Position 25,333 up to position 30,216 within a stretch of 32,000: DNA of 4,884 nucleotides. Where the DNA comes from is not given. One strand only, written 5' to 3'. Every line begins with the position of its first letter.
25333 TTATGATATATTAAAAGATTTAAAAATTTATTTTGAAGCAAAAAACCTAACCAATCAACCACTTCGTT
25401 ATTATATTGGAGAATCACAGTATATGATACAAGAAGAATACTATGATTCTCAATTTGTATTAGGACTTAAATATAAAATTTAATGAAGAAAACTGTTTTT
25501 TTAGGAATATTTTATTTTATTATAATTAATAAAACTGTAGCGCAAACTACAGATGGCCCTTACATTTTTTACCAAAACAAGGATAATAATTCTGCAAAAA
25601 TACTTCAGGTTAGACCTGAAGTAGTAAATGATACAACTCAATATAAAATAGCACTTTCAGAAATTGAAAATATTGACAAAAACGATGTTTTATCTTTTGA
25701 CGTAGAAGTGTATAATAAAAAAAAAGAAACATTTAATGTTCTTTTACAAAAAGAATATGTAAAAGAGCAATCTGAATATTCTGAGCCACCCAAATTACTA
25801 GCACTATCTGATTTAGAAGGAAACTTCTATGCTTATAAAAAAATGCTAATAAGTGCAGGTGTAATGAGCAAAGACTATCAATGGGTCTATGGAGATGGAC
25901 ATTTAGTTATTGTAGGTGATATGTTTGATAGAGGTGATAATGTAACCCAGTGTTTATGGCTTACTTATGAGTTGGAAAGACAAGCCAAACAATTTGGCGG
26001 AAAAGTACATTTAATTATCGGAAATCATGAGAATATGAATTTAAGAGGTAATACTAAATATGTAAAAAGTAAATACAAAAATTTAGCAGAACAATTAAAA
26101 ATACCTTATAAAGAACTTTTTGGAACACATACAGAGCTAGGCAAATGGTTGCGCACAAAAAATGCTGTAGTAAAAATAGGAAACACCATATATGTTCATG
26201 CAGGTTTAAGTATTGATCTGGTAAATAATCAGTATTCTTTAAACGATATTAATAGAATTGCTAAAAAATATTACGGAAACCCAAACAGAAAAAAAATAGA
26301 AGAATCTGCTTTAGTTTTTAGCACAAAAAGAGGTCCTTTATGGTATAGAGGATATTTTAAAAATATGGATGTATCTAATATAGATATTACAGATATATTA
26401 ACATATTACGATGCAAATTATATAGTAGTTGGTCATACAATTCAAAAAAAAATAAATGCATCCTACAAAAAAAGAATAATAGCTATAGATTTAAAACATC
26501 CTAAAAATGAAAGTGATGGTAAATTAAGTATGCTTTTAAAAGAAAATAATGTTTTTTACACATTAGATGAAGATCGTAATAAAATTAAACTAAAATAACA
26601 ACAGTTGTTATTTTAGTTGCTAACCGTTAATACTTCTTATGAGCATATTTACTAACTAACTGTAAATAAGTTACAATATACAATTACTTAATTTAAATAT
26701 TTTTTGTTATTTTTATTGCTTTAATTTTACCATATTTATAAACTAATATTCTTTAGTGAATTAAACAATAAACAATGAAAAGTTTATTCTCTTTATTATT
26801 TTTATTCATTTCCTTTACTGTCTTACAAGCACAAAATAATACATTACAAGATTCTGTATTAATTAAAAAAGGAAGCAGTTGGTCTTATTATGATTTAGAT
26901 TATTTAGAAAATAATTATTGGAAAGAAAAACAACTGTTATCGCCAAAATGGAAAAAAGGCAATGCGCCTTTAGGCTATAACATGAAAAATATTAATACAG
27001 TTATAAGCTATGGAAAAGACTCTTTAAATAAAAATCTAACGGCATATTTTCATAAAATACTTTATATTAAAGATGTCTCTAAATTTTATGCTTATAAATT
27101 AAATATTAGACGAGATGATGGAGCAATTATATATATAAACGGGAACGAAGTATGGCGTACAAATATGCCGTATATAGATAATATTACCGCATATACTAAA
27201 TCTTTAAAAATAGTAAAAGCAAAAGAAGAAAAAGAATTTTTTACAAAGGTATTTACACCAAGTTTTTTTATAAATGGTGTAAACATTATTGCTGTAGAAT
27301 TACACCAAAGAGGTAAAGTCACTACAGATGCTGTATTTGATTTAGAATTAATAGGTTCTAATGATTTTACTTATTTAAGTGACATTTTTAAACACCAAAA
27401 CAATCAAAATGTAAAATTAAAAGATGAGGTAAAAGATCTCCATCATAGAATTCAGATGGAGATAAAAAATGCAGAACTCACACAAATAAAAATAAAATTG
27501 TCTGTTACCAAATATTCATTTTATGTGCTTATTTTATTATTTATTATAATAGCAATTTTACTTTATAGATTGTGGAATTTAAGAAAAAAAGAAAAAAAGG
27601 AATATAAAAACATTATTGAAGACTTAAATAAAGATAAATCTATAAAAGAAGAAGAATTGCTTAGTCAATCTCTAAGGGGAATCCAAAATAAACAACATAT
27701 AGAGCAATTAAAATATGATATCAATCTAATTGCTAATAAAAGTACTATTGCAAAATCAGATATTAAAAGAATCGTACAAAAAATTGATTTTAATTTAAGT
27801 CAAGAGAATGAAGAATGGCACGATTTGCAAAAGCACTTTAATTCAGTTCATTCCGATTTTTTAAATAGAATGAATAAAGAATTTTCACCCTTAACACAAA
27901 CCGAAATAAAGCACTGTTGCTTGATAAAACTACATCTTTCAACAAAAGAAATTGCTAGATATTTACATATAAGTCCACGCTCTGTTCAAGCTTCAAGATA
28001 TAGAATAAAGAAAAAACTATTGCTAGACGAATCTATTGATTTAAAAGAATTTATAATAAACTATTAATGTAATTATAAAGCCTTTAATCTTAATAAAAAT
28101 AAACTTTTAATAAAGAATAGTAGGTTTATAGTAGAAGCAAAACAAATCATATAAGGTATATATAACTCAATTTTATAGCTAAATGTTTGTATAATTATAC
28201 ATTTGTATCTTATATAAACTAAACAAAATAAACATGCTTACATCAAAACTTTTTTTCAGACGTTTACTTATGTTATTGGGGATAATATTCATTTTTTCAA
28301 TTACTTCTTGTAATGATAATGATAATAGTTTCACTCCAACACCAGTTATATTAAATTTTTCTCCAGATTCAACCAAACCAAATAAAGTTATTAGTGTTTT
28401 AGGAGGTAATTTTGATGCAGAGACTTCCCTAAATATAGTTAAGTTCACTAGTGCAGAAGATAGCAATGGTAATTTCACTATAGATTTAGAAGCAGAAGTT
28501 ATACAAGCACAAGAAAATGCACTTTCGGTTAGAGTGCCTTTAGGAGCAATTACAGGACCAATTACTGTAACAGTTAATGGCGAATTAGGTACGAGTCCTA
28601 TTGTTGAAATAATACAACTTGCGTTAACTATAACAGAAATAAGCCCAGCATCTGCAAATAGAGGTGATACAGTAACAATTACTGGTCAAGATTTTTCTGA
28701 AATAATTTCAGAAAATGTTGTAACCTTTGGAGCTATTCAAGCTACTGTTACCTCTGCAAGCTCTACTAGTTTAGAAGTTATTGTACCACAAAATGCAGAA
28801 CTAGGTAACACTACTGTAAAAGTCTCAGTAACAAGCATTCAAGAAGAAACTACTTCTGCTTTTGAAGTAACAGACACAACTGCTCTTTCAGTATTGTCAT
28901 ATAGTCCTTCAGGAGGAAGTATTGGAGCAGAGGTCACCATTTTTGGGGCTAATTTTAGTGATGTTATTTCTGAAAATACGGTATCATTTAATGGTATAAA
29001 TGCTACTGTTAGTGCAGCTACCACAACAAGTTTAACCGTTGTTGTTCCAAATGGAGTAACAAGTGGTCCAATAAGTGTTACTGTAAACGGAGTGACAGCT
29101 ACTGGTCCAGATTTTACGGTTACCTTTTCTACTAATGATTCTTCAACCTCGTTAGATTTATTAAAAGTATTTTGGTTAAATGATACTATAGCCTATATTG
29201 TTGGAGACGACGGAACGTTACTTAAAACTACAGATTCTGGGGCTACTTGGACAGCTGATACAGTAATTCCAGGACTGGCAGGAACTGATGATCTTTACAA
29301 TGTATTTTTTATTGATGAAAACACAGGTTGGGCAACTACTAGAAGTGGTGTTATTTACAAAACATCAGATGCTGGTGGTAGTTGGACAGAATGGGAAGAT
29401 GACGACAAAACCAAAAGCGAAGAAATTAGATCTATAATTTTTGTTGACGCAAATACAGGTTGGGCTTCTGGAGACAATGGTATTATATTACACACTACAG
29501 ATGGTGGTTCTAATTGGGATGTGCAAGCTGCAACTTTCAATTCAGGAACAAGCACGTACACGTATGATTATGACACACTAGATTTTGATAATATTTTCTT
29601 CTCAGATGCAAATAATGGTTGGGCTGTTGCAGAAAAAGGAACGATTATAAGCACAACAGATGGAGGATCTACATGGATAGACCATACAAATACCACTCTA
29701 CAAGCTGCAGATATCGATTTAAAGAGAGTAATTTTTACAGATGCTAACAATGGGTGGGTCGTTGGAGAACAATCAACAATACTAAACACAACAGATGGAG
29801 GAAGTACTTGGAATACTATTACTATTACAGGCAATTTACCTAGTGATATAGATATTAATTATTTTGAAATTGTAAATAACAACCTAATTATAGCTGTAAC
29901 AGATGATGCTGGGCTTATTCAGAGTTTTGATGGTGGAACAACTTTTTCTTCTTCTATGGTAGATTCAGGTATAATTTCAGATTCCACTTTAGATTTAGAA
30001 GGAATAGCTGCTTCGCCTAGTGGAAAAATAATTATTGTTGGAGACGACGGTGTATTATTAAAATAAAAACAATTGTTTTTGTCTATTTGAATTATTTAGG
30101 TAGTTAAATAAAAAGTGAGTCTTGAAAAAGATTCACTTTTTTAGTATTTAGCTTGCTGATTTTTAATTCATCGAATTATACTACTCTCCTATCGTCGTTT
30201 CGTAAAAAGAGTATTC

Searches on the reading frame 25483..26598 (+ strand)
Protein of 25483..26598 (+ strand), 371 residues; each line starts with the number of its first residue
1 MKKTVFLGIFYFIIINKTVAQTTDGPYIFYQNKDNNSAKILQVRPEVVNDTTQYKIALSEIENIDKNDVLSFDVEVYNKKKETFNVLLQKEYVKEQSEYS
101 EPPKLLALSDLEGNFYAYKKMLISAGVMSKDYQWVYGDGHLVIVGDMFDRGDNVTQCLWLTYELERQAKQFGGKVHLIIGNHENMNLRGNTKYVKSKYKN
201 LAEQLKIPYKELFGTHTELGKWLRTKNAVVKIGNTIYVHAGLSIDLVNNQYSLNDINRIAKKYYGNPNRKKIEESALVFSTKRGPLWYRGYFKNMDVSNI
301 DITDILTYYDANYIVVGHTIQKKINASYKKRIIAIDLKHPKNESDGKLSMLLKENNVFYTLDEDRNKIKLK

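Call 45: search_protein_families(library=pfam, proteins=[window:25483-26598:+])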
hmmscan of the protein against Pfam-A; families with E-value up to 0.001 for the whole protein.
window:25483-26598:+ (371 aa): 1 family
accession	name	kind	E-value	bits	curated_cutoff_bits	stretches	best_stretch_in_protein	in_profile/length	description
PF00149.33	Metallophos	-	5.8e-13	50.1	21.5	1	104-320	2-189/191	Calcineurin-like phosphoesterase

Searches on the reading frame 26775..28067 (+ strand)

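Call 45: search_protein_families(library=pfam, proteins=[window:26775-28067:+])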
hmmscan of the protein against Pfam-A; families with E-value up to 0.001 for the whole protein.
window:26775-28067:+ (430 aa): 2 families
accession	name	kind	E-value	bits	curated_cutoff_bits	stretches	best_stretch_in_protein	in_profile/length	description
PF00196.25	GerE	-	1.4e-05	25.1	23.5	1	374-416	4-46/57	Bacterial regulatory proteins, luxR family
PF08281.18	Sigma70_r4_2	-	1.9e-05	24.7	25.7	1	387-415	26-54/54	Sigma-70, region 4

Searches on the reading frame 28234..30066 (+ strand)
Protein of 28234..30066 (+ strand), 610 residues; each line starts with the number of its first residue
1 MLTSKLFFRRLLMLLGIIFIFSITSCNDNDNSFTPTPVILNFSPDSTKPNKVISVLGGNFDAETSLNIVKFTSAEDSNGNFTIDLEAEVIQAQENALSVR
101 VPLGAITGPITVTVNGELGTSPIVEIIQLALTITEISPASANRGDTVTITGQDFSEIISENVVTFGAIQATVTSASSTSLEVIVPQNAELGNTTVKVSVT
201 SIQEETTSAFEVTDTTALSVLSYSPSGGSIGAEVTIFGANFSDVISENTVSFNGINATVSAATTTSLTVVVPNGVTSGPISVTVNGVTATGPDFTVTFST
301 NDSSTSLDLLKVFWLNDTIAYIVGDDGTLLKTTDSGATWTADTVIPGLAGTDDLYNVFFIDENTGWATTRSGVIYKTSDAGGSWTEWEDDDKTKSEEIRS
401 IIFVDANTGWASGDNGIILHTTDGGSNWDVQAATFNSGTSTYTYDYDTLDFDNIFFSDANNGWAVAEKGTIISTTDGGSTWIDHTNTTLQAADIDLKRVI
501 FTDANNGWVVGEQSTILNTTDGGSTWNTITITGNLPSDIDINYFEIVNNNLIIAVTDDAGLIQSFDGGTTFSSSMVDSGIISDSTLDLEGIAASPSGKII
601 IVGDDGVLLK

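Call 45: search_protein_families(library=pfam, proteins=[window:28234-30066:+])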
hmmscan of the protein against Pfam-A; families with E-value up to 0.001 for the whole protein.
window:28234-30066:+ (610 aa): 4 families
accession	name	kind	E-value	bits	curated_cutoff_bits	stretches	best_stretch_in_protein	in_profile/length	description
PF14870.12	PSII_BNR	-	2.7e-31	109.4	27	3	453-573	22-139/303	Photosynthesis system II assembly factor YCF48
PF01833.30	TIG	-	2.7e-21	75.8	20.9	2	132-201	2-72/84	IPT/TIG domain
PF15902.12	Sortilin-Vps10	-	3.3e-08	33.2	33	0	374-484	3-112/446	Sortilin, neurotensin receptor 3,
PF20144.5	TIG_SUH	-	0.0002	21.9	24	0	133-196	4-64/94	TIG domain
